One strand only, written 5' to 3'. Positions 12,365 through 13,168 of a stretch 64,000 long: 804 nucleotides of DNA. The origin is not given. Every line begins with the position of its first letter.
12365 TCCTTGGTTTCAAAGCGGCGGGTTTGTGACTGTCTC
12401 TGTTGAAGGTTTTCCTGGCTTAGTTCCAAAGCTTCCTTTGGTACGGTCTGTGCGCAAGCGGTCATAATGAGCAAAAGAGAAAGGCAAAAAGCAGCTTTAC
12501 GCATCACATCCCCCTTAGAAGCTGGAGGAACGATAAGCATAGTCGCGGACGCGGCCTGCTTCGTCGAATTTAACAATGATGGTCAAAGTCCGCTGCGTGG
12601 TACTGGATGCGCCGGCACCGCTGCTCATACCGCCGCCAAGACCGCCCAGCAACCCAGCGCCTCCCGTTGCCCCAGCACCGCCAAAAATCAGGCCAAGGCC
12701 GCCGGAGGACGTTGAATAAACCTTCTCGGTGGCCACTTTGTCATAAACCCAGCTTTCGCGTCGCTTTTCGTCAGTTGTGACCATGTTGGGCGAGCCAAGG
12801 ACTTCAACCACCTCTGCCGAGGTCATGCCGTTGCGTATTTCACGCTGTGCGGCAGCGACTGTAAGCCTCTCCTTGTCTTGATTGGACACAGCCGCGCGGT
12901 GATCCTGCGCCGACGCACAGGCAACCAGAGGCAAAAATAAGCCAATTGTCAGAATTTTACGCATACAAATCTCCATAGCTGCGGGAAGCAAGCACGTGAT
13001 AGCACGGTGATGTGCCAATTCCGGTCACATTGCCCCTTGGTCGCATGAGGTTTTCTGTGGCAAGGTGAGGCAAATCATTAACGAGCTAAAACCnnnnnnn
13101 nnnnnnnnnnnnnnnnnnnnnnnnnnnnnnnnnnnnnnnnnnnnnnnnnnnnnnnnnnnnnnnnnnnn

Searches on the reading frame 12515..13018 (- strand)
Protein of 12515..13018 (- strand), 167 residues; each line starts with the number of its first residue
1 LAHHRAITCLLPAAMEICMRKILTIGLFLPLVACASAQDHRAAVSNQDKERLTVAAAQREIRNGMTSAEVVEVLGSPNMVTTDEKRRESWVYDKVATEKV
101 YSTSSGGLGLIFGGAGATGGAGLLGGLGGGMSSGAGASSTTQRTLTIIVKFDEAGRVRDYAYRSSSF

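Call 94: search_protein_families(library=pfam, proteins=[window:12515-13018:-], max_evalue=0.001)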
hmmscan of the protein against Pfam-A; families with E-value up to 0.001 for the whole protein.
window:12515-13018:- (167 aa): 1 family
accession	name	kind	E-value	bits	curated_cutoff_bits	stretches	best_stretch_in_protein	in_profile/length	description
PF04355.18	BamE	-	1.3e-05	25.4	23.2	1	59-92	10-41/71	Outer membrane protein assembly factor BamE domain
